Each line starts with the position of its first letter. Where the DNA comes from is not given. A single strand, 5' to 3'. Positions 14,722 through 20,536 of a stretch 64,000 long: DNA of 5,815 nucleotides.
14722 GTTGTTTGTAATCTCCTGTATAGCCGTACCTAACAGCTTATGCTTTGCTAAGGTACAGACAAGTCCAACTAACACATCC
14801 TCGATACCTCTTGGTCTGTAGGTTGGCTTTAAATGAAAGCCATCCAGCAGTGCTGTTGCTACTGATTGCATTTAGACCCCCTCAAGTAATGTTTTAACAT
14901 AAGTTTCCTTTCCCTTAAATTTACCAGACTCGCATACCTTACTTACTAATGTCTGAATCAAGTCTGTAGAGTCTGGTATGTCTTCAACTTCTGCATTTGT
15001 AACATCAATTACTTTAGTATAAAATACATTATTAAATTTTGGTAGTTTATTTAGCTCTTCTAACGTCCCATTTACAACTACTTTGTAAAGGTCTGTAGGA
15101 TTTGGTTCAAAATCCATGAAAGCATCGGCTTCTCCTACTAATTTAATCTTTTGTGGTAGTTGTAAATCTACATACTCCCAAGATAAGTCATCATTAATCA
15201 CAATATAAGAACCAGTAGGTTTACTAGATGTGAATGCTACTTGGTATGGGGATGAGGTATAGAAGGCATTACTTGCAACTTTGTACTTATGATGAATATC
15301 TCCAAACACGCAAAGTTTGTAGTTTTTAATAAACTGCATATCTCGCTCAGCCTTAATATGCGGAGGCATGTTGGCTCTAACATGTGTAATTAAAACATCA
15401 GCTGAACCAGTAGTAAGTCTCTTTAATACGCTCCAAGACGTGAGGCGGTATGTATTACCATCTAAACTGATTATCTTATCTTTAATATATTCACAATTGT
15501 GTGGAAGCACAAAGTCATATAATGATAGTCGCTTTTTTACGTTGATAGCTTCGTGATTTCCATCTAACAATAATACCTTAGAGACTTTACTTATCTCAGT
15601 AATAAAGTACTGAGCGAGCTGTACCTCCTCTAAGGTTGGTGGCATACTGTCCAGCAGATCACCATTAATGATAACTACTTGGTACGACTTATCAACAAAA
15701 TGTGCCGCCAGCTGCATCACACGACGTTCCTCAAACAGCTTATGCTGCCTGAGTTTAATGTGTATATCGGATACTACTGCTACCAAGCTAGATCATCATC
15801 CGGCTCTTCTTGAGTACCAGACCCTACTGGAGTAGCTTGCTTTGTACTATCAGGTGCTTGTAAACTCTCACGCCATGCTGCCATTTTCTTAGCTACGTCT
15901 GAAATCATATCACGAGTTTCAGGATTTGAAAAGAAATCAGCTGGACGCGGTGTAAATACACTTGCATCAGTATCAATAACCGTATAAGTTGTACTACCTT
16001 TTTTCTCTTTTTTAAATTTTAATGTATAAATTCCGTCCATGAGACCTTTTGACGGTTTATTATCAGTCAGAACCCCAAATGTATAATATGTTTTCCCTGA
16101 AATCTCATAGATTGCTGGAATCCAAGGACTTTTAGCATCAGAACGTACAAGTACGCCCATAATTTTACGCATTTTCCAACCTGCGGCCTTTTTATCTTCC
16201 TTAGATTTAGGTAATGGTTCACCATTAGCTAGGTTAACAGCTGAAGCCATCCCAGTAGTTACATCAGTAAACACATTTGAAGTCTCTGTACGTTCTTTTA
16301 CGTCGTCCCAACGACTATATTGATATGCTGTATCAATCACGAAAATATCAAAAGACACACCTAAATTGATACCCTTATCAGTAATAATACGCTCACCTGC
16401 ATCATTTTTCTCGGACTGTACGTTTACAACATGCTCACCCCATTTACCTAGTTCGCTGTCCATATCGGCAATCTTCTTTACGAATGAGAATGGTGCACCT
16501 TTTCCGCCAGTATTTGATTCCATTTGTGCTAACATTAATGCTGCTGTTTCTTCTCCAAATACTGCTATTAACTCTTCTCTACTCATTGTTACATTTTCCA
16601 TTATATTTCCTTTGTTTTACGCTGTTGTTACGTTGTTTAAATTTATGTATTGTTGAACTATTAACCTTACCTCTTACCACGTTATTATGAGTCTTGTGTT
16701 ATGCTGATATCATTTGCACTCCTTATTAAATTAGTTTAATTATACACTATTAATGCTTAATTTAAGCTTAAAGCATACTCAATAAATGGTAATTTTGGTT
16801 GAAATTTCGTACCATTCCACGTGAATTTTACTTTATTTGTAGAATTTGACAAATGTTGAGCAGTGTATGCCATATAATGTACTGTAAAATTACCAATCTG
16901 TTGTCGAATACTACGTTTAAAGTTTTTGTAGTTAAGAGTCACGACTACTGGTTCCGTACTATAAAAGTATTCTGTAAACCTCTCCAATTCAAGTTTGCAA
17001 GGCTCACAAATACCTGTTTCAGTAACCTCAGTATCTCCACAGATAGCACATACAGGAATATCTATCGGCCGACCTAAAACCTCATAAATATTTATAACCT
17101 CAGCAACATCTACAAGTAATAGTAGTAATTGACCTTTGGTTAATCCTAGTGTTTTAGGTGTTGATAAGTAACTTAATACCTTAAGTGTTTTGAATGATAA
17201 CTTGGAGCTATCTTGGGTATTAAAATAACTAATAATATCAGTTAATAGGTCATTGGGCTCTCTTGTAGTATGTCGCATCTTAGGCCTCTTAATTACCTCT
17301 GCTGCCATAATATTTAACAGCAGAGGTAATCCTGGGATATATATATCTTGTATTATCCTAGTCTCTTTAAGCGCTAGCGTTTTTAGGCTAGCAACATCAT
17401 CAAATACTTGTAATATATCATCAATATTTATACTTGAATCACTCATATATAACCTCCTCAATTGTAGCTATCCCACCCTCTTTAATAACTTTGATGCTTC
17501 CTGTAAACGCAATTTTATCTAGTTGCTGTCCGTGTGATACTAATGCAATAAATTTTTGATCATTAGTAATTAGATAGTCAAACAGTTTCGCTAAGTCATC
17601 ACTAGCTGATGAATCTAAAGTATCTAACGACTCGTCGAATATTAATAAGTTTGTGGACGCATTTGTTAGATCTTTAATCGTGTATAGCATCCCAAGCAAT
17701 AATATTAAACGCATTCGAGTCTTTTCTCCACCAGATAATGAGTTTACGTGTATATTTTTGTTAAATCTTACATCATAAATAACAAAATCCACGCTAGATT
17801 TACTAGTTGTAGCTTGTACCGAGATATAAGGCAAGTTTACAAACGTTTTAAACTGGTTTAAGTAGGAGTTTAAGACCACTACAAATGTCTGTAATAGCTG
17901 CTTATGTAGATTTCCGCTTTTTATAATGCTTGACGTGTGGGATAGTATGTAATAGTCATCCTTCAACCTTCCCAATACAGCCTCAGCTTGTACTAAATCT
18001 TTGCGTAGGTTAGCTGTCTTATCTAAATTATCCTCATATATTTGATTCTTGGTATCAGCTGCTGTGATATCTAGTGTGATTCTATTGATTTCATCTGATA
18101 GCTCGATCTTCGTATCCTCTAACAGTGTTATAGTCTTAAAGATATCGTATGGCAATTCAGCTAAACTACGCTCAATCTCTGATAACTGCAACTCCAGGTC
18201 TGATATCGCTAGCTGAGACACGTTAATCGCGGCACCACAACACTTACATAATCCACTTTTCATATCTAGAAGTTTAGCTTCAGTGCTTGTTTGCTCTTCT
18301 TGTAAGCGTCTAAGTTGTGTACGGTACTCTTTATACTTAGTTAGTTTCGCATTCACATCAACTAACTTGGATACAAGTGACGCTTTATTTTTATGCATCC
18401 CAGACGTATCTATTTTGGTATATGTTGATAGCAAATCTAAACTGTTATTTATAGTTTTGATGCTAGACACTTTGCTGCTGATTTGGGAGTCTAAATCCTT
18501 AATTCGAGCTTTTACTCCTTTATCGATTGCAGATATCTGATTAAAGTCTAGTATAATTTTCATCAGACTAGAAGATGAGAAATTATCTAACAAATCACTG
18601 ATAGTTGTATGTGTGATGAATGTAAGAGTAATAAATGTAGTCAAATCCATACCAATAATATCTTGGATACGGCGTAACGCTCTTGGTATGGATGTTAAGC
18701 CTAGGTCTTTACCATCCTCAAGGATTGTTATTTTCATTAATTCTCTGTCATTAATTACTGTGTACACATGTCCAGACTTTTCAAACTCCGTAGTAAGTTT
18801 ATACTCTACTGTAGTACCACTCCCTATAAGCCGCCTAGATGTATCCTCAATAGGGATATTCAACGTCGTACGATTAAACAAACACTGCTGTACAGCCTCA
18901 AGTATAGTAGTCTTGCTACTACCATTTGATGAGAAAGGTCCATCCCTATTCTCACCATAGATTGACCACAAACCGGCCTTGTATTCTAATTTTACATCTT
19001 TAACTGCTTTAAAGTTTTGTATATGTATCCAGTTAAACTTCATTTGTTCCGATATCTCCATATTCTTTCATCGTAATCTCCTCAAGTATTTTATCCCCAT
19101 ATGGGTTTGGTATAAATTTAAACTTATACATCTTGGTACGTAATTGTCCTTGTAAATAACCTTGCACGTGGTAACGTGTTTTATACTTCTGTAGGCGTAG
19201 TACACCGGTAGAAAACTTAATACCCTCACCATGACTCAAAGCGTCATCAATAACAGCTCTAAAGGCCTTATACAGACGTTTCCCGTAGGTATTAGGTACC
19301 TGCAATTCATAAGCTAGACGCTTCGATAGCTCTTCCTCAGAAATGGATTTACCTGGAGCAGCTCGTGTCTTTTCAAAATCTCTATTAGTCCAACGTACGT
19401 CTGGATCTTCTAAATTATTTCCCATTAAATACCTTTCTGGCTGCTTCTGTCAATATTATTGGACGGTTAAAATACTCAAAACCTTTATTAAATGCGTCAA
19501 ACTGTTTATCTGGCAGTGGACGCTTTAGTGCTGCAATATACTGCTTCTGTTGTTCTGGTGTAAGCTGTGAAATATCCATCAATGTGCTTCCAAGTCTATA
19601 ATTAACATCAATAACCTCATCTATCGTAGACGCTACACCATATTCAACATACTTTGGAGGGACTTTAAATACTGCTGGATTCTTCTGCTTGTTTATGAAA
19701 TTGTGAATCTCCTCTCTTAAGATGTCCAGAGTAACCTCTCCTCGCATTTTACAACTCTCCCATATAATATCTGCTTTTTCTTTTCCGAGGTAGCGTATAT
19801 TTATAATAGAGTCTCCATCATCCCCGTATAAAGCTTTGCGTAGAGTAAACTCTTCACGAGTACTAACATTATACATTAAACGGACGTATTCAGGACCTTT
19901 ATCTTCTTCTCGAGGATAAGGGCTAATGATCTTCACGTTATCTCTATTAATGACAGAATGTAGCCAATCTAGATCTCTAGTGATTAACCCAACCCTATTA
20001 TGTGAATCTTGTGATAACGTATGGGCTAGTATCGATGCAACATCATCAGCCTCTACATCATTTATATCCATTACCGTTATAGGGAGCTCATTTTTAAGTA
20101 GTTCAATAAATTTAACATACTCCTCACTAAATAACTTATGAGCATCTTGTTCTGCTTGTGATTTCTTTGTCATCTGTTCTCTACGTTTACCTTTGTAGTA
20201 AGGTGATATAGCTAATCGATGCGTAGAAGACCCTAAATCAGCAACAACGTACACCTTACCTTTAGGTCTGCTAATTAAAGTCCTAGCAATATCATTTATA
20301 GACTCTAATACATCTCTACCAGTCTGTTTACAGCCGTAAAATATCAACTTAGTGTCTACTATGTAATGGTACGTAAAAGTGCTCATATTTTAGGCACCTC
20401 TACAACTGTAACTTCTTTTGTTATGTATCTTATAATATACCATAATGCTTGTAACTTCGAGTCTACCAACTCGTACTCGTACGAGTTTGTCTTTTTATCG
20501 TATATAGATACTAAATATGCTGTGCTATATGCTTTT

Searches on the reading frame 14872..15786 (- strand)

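Call 71: search_protein_families(library=pfam, proteins=[window:14872-15786:-], max_evalue=0.001)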
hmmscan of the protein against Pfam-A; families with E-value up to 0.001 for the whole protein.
window:14872-15786:- (304 aa): 2 families
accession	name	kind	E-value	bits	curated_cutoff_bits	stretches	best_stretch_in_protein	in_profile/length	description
PF00149.33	Metallophos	-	2.7e-09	38.2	21.5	1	2-166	3-190/191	Calcineurin-like phosphoesterase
PF12850.12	Metallophos_2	-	4.1e-05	24.1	27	1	2-170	3-122/154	Calcineurin-like phosphoesterase superfamily domain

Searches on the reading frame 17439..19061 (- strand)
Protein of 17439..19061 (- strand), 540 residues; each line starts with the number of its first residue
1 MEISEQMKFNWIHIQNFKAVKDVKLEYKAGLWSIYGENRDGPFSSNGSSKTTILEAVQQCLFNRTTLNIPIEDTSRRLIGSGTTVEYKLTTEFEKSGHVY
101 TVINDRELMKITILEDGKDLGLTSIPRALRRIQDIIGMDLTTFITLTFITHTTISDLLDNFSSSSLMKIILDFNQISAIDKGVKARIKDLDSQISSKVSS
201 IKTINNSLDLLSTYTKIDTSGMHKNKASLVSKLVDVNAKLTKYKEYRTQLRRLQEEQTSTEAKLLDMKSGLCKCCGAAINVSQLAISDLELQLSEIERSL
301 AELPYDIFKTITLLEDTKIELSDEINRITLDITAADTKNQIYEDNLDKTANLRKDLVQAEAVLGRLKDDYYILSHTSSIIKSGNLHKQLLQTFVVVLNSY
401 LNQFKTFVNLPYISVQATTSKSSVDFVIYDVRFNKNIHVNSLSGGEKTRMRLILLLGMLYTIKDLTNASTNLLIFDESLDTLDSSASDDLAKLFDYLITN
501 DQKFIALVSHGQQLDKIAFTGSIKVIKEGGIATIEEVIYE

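Call 6: search_protein_families(library=pfam, proteins=[window:17439-19061:-], max_evalue=0.1)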
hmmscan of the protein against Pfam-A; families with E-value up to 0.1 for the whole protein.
window:17439-19061:- (540 aa): 3 families
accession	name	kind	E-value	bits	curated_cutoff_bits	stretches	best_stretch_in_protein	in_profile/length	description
PF13476.12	AAA_23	-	1.3e-08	36.1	27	1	12-263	2-176/201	AAA domain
PF02463.25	SMC_N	-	8e-08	32.4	40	1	12-510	5-199/220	RecF/RecN/SMC N terminal domain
PF13558.12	SbcC_Walker_B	-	6.5e-05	23.5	27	1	438-494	29-88/90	SbcC/RAD50-like, Walker B motif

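Call 7: search_protein_families(library=phrogs, proteins=[window:17439-19061:-], max_evalue=0.01)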
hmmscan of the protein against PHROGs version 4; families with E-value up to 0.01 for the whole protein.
window:17439-19061:- (540 aa): 8 families
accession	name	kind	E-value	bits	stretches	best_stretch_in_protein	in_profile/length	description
phrog_77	-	DNA, RNA and nucleotide metabolism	4.1e-39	135.8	1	2-536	291-954/967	SbcC-like subunit of palindrome specific endonuclease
phrog_1499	-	unknown function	2.3e-16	61.1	1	6-360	2-305/427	-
phrog_21388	-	DNA, RNA and nucleotide metabolism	8.2e-10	39.8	1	7-75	2-72/126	exonuclease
phrog_8323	-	unknown function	3.3e-07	30.2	1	4-61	46-95/623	-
phrog_25363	-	unknown function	1.5e-05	26.1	1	5-65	3-55/77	-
phrog_10445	-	unknown function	2.4e-05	24.7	1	6-65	2-52/296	-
phrog_293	-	moron, auxiliary metabolic gene and host takeover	0.0014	17.7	1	420-513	525-609/1058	ABC transporter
phrog_23675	-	unknown function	0.0064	17.3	0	419-534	16-119/143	-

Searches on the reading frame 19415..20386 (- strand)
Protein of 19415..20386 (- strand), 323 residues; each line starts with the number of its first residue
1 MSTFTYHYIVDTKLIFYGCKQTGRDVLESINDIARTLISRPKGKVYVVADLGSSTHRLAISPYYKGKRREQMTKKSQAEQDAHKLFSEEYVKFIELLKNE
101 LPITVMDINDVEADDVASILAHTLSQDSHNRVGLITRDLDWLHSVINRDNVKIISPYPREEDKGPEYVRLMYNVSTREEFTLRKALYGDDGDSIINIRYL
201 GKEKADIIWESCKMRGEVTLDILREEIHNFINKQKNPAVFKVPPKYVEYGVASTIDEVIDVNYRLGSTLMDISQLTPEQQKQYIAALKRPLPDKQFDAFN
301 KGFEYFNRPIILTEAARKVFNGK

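Call 6: search_protein_families(library=pfam, proteins=[window:19415-20386:-], max_evalue=0.1)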
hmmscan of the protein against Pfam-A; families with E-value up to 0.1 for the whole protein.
window:19415-20386:- (323 aa): 1 family
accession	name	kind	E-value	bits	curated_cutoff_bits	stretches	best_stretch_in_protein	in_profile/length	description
PF02739.22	5_3_exonuc_N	-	4e-10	40.1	34.3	1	29-157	36-148/164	5'-3' exonuclease, N-terminal resolvase-like domain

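Call 7: search_protein_families(library=phrogs, proteins=[window:19415-20386:-], max_evalue=0.01)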
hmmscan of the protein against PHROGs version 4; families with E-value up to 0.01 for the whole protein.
window:19415-20386:- (323 aa): 2 families
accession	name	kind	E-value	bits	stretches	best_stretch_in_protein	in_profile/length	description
phrog_107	-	DNA, RNA and nucleotide metabolism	4e-18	66.8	1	24-214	150-310/542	exonuclease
phrog_32545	-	unknown function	0.0003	21.5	1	52-156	55-152/186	-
